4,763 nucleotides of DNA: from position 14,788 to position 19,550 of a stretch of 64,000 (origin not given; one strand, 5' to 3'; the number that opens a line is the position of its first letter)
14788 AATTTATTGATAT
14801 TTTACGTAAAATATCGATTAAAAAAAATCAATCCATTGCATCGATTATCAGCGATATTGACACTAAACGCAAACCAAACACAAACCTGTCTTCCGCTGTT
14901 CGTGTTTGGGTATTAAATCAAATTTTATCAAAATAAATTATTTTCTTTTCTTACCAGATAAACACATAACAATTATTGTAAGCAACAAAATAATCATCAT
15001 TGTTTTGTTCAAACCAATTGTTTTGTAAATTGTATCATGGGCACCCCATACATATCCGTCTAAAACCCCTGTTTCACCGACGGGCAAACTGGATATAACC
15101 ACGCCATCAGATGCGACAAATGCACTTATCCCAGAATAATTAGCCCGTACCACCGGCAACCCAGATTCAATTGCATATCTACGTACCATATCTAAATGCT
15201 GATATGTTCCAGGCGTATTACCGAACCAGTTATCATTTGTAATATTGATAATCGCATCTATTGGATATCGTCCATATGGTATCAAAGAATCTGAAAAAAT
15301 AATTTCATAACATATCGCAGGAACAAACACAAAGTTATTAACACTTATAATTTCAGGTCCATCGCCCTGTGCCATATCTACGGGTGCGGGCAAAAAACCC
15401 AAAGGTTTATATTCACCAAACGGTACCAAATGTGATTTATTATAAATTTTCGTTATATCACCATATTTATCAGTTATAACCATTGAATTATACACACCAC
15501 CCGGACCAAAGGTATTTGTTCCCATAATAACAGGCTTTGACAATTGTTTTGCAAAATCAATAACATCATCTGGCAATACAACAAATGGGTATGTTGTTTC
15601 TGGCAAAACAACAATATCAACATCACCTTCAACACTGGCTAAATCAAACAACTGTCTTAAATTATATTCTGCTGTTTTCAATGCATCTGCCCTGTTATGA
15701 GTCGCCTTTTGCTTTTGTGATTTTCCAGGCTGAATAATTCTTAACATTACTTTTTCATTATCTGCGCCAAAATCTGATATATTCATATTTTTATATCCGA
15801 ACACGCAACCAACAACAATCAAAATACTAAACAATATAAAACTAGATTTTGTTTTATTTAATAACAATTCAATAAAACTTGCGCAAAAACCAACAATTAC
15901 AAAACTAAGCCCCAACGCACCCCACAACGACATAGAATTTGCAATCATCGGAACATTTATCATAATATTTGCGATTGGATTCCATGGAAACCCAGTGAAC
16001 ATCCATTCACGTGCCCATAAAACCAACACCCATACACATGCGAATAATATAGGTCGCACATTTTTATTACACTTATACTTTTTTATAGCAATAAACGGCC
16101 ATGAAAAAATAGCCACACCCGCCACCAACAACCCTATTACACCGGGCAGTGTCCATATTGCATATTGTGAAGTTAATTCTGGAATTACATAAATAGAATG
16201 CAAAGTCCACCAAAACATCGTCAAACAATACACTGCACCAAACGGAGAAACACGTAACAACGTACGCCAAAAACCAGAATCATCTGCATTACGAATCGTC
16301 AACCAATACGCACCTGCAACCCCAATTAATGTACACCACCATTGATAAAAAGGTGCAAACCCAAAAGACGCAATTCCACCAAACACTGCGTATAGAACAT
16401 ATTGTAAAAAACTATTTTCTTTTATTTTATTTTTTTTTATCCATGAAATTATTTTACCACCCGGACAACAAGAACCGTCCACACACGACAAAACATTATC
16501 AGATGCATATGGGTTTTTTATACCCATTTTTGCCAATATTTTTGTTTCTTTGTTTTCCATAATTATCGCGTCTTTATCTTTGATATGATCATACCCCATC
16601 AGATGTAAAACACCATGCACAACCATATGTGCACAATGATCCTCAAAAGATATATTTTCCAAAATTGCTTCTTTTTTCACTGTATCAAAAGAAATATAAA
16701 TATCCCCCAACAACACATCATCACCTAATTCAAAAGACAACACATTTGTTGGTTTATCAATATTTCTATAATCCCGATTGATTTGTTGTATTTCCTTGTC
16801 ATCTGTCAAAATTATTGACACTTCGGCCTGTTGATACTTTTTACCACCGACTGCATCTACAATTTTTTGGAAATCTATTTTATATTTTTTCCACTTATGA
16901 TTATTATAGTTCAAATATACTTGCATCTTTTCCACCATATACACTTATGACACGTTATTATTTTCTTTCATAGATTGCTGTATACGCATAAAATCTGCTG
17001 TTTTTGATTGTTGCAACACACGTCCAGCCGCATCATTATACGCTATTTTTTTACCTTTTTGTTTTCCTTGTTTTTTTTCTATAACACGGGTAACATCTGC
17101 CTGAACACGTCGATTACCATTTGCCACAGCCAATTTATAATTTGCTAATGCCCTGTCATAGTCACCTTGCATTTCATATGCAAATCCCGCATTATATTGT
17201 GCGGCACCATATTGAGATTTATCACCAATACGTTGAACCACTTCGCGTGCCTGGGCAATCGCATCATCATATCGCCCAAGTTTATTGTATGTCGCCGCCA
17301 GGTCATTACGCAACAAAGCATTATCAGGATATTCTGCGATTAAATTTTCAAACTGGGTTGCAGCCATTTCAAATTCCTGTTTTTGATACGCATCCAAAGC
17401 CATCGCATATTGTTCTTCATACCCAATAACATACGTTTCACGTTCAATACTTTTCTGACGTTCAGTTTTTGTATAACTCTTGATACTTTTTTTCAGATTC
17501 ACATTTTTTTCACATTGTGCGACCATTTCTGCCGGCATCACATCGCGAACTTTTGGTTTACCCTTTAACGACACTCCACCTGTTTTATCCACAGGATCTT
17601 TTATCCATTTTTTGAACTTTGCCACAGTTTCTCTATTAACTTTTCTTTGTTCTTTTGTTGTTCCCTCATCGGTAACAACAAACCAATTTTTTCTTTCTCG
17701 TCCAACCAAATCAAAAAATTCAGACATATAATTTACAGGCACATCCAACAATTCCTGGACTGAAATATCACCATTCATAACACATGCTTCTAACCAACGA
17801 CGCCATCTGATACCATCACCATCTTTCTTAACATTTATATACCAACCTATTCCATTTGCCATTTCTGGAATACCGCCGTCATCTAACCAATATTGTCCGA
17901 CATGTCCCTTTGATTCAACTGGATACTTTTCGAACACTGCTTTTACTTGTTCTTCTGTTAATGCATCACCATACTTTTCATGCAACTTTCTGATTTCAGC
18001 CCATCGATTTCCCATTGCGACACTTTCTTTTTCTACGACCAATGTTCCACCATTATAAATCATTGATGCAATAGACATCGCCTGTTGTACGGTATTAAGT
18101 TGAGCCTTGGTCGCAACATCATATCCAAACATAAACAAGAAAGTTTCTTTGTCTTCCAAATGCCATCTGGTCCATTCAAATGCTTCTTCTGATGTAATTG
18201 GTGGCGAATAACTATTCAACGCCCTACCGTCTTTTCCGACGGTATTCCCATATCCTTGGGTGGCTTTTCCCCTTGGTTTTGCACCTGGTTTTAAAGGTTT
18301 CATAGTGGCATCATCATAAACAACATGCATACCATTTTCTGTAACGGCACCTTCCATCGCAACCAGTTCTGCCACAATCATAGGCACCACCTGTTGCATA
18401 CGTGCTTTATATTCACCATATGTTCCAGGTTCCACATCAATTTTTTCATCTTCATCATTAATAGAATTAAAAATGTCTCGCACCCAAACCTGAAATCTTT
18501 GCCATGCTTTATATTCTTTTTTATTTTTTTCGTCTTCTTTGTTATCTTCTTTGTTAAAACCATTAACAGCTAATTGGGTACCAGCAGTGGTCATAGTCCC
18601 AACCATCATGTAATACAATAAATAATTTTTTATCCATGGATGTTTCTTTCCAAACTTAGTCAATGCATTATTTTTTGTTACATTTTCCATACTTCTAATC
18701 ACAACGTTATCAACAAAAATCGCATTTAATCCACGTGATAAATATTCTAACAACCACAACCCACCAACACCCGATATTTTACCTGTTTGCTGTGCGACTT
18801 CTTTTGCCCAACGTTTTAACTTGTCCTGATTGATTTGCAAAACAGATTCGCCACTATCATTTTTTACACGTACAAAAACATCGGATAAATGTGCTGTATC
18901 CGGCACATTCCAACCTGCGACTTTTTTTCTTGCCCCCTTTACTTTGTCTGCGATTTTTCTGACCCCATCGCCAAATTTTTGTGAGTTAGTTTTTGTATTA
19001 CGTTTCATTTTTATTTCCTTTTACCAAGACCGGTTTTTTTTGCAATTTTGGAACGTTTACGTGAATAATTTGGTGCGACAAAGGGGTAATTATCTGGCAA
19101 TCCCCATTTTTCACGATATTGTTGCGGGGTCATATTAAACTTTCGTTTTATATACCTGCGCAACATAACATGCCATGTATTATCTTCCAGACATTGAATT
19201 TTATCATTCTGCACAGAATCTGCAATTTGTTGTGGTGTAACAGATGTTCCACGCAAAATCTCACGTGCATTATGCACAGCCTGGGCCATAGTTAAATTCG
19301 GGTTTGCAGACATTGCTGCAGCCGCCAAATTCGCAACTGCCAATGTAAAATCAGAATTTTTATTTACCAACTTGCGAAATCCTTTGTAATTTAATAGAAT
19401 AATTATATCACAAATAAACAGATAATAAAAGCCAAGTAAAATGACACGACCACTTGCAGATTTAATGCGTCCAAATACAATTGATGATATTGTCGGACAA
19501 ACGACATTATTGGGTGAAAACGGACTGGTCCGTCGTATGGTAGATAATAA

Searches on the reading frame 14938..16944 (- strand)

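Call 43: search_protein_families(library=pfam, proteins=[window:14938-16944:-], max_evalue=0.01)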
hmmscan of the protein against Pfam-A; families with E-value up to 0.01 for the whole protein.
window:14938-16944:- (668 aa): 3 families
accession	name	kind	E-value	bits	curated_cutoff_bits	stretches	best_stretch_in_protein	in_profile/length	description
PF02130.23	YbeY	-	1.9e-36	125.2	25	1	19-139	5-128/129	Endoribonuclease YbeY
PF00795.27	CN_hydrolase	-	5.6e-24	85.3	23.2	1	442-628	33-242/256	Carbon-nitrogen hydrolase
PF20154.4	LNT_N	-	9.3e-22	78.3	27.1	1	189-355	2-158/159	Apolipoprotein N-acyltransferase N-terminal domain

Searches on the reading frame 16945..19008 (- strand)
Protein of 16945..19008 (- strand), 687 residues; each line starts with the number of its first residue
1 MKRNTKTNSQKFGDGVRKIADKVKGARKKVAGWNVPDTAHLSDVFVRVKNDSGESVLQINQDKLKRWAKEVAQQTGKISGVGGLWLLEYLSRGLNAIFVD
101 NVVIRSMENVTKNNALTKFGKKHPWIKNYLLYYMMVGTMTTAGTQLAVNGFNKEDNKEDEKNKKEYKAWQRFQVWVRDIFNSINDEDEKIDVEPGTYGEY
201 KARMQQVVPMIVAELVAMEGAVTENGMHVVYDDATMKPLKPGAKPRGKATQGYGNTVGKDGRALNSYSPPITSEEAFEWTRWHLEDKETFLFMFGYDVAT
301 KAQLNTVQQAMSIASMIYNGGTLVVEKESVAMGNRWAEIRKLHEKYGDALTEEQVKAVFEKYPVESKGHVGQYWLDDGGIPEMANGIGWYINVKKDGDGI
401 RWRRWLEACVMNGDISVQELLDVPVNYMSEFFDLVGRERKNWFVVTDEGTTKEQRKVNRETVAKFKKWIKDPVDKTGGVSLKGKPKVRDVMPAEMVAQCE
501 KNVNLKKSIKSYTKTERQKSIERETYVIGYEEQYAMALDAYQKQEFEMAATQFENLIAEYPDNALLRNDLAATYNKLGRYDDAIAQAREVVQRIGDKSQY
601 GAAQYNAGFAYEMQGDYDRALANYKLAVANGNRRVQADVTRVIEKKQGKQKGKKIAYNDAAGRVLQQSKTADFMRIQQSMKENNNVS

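Call 3: search_protein_families(library=pfam, proteins=[window:16945-19008:-], max_evalue=1)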
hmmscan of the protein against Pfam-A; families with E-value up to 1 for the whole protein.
window:16945-19008:- (687 aa): 20 families
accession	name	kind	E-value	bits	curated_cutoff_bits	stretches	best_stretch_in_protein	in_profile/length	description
PF13424.12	TPR_12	-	2.8e-09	37.5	30.1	2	565-629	4-73/77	Tetratricopeptide repeat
PF13432.12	TPR_16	-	4.3e-08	33.9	32.7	1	534-592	1-59/65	Tetratricopeptide repeat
PF07719.23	TPR_2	-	1.2e-06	28.6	27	2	603-628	3-28/34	Tetratricopeptide repeat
PF13431.12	TPR_17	-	2.4e-06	27.8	24.4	1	553-585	2-34/34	Tetratricopeptide repeat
PF14559.12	TPR_19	-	4.9e-06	27.2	25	1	542-603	3-64/68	Tetratricopeptide repeat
PF00515.34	TPR_1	-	1.2e-05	25.4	27.8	2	603-628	3-28/34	Tetratricopeptide repeat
PF25064.1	ARM_TT21_5th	-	5.6e-05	23.9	27.8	1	536-628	7-99/117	TT21 fifth ARM repeats domain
PF13428.12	TPR_14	-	8.3e-05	23.3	23.5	1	603-632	3-32/44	Tetratricopeptide repeat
PF13174.12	TPR_6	-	9.3e-05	23.3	26.3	2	603-625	2-24/33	Tetratricopeptide repeat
PF13374.12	TPR_10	-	0.00026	21.4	27.5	1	567-593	5-31/42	Tetratricopeptide repeat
PF24575.1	TPR_Slam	-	0.0018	19.1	35.2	1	533-583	50-100/104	Surface lipoprotein assembly modifier, N-terminal TPR repeats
PF20225.4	DUF6584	-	0.0051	17.3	27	1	542-583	15-56/171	Family of unknown function (DUF6584)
PF07721.20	TPR_4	-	0.023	15.7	27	0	602-622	2-22/26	Tetratricopeptide repeat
PF13371.12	TPR_9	-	0.024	15.1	35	0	542-585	7-50/73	Tetratricopeptide repeat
PF13414.12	TPR_11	-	0.06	13.5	26.8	1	541-578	5-42/42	TPR repeat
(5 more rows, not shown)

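Call 4: search_protein_families(library=ncbifam, proteins=[window:16945-19008:-], max_evalue=1)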
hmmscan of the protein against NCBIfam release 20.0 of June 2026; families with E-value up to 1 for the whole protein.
window:16945-19008:- (687 aa): 14 families
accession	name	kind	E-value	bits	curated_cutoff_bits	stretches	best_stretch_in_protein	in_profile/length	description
TIGR02795.1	tol_pal_ybgF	equivalog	6.8e-06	26.7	90.1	2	572-630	10-68/119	tol-pal system protein YbgF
NF040959.1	MamA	equivalog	1.1e-05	24.9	200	1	531-629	72-167/204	magnetosome protein MamA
NF033762.1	social_mot_Tgl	equivalog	2.5e-05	23.8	225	1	544-629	80-164/252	social motility TPR repeat lipoprotein Tgl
NF047507.1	TPR_BatC_Lepto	exception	0.00062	19.3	175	1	538-631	32-126/214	TPR repeat-containing protein BatC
TIGR03302.1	OM_YfiO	subfamily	0.00074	19.1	81.4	1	530-631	33-138/239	outer membrane protein assembly factor BamD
NF002725.1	PRK02603.1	equivalog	0.0014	18.7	143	1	567-666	40-137/173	photosystem I assembly protein Ycf3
NF040586.1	FxSxx_TPR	equivalog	0.0027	16.2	300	1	556-632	463-545/830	FxSxx-COOH system tetratricopeptide repeat protein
TIGR02552.1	LcrH_SycD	equivalog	0.0066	16.2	104.8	1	531-585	19-73/136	SycD/LcrH family type III secretion system chaperone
TIGR04510.1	mod_pep_cyc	subfamily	0.036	12.5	400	1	536-678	471-617/814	putative peptide modification system cyclase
NF052415.1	T3SS_chap_SctY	equivalog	0.064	13.8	70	1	542-623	18-99/106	type III secretion apparatus assembly chaperone SctY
NF011886.0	PRK15359.1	equivalog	0.1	12.4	146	1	513-622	7-113/144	type III secretion system chaperone protein SscB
NF033920.0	C39_PA2778_fam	equivalog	0.18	11.2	150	1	533-628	158-251/255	PA2778 family cysteine peptidase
NF047558.1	TPR_END_plus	domain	0.22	11.5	32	1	603-633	1-31/56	TPR end-of-group domain-containing protein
NF052400.1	M48_BAM_BepA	equivalog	0.81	8.4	570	0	511-653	288-428/483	beta-barrel assembly-enhancing protease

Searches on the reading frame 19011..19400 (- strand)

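Call 89: search_protein_families(library=pfam, proteins=[window:19011-19400:-], max_evalue=0.001)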
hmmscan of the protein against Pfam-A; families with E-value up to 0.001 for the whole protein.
window:19011-19400:- (129 aa): 1 family
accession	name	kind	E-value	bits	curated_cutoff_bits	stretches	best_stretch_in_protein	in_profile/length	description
PF05443.17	ROS_MUCR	-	3.3e-26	92.2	25.4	1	45-126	47-123/123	ROS/MUCR transcriptional regulator protein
